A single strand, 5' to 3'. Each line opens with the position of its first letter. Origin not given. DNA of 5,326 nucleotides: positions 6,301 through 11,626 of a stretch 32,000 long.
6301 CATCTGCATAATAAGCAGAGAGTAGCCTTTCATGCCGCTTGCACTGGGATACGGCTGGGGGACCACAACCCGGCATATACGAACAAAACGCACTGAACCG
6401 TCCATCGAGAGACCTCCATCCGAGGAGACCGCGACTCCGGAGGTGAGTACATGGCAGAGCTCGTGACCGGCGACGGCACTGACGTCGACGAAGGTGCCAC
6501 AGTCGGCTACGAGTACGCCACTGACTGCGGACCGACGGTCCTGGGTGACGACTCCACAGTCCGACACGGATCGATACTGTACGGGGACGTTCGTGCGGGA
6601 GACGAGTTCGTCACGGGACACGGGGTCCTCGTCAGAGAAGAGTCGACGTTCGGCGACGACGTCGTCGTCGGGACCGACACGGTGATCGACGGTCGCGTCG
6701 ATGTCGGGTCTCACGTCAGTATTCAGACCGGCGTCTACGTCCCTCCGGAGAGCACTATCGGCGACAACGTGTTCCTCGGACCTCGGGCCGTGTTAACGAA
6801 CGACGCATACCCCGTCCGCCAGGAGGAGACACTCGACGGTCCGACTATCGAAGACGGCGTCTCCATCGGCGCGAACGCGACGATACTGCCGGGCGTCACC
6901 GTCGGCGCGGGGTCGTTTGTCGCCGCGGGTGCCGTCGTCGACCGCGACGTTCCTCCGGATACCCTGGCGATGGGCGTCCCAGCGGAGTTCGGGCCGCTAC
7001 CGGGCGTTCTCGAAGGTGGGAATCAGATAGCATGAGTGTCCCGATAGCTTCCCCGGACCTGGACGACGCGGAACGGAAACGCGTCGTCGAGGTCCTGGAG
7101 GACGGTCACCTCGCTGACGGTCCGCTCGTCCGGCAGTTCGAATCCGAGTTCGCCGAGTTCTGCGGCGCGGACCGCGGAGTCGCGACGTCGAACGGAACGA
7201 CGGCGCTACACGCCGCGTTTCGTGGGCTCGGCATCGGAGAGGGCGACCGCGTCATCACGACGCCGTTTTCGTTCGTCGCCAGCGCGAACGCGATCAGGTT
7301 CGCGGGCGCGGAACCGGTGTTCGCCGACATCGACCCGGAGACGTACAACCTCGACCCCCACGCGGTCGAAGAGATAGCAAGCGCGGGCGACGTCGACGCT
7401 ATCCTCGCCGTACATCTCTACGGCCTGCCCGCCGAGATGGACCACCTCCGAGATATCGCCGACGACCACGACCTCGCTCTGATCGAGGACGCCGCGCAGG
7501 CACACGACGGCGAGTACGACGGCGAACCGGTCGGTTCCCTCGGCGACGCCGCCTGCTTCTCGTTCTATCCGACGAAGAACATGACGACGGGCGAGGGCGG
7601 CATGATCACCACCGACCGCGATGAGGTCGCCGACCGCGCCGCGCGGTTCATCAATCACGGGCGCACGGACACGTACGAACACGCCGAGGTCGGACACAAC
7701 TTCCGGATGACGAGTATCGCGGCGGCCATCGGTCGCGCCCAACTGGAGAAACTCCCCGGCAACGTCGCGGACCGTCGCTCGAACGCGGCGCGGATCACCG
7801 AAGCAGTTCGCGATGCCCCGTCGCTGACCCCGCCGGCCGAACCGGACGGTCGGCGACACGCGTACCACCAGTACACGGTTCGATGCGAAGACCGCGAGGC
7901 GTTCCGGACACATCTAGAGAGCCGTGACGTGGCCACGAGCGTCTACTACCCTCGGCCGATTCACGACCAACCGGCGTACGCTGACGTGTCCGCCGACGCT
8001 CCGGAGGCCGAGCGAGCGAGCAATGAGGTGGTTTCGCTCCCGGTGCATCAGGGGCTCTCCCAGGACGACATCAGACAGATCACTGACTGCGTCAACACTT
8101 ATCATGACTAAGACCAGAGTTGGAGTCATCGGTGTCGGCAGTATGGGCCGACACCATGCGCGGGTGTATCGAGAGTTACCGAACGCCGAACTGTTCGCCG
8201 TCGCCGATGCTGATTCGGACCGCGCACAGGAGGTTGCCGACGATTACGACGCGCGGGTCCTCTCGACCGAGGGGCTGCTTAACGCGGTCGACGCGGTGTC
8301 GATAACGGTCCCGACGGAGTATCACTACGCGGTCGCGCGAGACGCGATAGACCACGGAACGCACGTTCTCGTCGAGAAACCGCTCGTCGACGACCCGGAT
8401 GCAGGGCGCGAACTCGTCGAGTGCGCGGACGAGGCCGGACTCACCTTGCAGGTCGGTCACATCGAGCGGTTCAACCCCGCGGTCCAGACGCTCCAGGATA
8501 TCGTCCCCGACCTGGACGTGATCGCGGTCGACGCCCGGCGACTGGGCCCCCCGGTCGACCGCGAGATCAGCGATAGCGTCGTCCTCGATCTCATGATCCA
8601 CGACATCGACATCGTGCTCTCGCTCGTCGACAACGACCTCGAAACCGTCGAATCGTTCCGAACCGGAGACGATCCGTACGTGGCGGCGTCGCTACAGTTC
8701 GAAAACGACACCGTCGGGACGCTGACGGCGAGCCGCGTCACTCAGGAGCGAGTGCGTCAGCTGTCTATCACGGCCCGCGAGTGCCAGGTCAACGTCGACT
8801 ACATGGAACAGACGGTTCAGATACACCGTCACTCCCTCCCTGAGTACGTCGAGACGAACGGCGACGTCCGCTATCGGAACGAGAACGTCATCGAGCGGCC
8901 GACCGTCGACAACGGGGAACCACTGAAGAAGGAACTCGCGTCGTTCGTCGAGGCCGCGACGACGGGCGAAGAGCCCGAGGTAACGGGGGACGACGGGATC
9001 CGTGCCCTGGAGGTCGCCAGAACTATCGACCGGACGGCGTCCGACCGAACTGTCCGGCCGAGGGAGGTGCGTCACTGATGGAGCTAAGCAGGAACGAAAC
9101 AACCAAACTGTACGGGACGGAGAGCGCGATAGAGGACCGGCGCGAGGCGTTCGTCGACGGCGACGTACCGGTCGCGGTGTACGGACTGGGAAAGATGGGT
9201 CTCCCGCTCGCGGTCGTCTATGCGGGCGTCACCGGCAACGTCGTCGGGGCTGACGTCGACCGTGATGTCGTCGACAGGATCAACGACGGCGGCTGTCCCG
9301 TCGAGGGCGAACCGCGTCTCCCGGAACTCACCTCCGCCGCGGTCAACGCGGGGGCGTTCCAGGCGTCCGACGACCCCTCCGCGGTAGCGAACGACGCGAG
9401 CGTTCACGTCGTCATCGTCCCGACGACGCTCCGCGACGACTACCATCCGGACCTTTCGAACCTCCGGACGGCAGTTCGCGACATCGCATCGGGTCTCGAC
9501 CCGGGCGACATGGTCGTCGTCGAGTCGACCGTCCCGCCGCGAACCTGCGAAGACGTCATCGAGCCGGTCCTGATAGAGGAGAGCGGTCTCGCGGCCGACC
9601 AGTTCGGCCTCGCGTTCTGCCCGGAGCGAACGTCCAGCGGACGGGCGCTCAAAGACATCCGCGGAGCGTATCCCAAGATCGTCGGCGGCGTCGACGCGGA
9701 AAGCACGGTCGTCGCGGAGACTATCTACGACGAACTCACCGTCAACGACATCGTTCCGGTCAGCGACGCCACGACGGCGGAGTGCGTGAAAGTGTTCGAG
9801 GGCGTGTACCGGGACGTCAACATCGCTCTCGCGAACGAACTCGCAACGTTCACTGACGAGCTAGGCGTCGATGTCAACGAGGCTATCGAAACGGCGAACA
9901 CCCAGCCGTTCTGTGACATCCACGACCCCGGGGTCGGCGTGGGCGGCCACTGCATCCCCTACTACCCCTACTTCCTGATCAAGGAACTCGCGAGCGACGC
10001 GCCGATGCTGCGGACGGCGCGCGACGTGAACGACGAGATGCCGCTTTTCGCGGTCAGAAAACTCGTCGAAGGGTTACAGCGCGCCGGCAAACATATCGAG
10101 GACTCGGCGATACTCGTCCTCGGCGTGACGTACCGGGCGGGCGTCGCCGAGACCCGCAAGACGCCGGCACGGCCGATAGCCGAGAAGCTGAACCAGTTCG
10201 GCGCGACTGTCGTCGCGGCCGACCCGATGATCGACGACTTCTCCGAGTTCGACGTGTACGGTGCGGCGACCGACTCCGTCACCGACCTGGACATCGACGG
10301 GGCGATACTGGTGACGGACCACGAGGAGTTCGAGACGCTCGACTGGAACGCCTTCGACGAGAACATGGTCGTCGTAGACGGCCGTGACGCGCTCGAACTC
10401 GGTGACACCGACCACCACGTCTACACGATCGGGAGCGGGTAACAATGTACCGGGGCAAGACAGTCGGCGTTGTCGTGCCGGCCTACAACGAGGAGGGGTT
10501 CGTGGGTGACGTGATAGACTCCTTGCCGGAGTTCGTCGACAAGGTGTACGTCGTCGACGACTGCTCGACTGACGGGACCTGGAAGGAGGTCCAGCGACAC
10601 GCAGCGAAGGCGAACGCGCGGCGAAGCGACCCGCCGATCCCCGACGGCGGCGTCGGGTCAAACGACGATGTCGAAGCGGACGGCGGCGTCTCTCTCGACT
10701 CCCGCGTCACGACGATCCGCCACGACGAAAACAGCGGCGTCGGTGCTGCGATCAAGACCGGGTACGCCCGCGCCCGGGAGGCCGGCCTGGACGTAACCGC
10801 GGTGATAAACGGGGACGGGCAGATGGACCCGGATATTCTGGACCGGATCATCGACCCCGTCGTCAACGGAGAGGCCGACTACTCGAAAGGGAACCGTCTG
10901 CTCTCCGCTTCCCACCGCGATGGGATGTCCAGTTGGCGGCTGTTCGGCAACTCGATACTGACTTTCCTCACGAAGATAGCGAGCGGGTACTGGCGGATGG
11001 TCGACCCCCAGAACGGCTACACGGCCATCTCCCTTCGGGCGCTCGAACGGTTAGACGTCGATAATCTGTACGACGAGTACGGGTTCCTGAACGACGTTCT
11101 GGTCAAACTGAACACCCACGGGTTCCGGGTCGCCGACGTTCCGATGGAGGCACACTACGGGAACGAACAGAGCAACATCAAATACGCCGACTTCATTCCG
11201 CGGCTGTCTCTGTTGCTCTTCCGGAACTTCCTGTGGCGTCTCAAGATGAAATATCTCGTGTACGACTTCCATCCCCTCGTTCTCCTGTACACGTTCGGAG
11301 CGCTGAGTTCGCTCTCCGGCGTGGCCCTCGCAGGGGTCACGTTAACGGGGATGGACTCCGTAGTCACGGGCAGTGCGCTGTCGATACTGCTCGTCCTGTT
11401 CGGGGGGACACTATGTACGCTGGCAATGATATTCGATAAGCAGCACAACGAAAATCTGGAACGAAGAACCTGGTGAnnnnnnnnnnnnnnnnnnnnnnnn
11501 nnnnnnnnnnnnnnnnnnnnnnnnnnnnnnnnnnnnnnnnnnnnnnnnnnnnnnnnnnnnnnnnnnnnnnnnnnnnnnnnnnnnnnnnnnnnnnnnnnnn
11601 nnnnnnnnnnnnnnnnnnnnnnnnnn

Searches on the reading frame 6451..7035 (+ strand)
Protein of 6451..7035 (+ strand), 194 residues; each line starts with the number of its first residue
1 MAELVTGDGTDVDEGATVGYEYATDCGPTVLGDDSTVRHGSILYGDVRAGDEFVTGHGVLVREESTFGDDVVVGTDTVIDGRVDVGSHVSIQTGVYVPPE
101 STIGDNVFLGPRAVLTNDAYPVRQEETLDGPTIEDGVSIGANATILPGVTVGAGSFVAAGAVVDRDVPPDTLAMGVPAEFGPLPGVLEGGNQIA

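Call 22: search_protein_families(library=pfam, proteins=[window:6451-7035:+], max_evalue=0.001)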
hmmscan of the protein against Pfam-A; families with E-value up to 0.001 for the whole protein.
window:6451-7035:+ (194 aa): 3 families
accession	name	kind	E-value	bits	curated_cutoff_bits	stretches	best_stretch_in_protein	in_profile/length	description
PF00132.30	Hexapep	-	2e-21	75.1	27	3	130-164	1-35/36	Bacterial transferase hexapeptide (six repeats)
PF14602.12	Hexapep_2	-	2.2e-15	56.5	27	1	132-165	3-34/34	Hexapeptide repeat of succinyl-transferase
PF25084.1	LbH_EIF2B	-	1.8e-10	41.2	54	1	69-167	8-103/105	EIF2B subunit epsilon LbH domain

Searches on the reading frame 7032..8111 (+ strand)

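Call 22: search_protein_families(library=pfam, proteins=[window:7032-8111:+], max_evalue=0.001)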
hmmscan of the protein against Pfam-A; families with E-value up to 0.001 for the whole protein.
window:7032-8111:+ (359 aa): 3 families
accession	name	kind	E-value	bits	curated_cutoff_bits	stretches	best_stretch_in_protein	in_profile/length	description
PF01041.23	DegT_DnrJ_EryC1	-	9e-120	400.6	19.8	1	9-354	2-359/360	DegT/DnrJ/EryC1/StrS aminotransferase family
PF01212.27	Beta_elim_lyase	-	2.2e-06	27.7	27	1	22-266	23-272/288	Beta-eliminating lyase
PF00155.27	Aminotran_1_2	-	6.4e-05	22.7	19.7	1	34-117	45-139/361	Aminotransferase class I and II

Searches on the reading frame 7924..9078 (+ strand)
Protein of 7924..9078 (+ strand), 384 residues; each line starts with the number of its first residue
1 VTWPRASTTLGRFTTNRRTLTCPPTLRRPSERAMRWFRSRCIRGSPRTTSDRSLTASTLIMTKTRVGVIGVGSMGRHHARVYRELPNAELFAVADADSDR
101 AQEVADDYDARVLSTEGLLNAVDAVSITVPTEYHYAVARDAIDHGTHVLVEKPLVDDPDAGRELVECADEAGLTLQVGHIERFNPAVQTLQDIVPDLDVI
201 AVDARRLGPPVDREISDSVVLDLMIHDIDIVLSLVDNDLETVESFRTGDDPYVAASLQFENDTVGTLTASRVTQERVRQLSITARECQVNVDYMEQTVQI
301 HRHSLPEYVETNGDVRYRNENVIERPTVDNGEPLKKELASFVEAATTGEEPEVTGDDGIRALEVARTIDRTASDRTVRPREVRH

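Call 22: search_protein_families(library=pfam, proteins=[window:7924-9078:+], max_evalue=0.001)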
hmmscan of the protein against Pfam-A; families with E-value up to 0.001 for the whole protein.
window:7924-9078:+ (384 aa): 6 families
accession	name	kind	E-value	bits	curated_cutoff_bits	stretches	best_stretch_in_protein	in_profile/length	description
PF01408.29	GFO_IDH_MocA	-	9.7e-28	97.7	24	1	65-179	2-120/120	Oxidoreductase family, NAD-binding Rossmann fold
PF02894.22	GFO_IDH_MocA_C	-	6.4e-08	33.1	22.9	1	212-373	35-211/218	Oxidoreductase family, C-terminal alpha/beta domain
PF22725.1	GFO_IDH_MocA_C3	-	9.5e-08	32.5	27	1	212-282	38-116/124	GFO/IDH/MocA C-terminal domain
PF02826.25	2-Hacid_dh_C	-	3e-05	23.9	25.1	1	61-131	34-101/178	D-isomer specific 2-hydroxyacid dehydrogenase, NAD binding domain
PF07991.19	KARI_N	-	7.9e-05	22.7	20.6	1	61-143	2-82/165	Acetohydroxy acid isomeroreductase, NADPH-binding domain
PF03807.23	F420_oxidored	-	0.00021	22.2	21.6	1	65-147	1-86/94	NADP oxidoreductase coenzyme F420-dependent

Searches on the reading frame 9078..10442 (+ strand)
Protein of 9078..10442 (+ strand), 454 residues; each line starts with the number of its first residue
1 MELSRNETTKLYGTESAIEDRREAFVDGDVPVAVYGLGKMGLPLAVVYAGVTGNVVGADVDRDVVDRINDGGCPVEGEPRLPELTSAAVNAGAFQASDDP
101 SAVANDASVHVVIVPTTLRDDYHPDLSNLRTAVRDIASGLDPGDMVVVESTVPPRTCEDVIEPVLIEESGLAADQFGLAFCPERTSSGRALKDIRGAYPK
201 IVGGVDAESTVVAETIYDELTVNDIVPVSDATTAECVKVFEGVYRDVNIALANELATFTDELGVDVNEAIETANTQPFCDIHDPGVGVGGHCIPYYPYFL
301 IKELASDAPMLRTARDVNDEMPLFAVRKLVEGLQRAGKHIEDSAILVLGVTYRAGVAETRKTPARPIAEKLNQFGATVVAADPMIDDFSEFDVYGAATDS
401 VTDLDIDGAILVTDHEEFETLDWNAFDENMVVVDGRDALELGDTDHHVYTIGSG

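Call 22: search_protein_families(library=pfam, proteins=[window:9078-10442:+], max_evalue=0.001)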
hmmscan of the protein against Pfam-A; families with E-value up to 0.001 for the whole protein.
window:9078-10442:+ (454 aa): 4 families
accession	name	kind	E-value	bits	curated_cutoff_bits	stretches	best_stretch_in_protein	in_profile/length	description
PF03721.20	UDPG_MGDP_dh_N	-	1.5e-34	119.7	27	1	32-211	3-181/187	UDP-glucose/GDP-mannose dehydrogenase family, NAD binding domain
PF00984.24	UDPG_MGDP_dh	-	7.1e-23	81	25.4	1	233-319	2-93/94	UDP-glucose/GDP-mannose dehydrogenase family, central domain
PF03720.21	UDPG_MGDP_dh_C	-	7e-16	58.9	30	1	346-439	1-101/103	UDP-glucose/GDP-mannose dehydrogenase family, UDP binding domain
PF03446.21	NAD_binding_2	-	0.00019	21.9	21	1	32-162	2-105/161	NAD binding domain of 6-phosphogluconate dehydrogenase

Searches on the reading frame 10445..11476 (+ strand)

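Call 22: search_protein_families(library=pfam, proteins=[window:10445-11476:+], max_evalue=0.001)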
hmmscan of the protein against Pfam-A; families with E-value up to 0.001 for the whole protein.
window:10445-11476:+ (343 aa): 1 family
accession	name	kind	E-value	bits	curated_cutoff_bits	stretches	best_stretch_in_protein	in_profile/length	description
PF00535.33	Glycos_transf_2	-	5.2e-19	69.2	23.3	2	9-54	2-50/168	Glycosyl transferase family 2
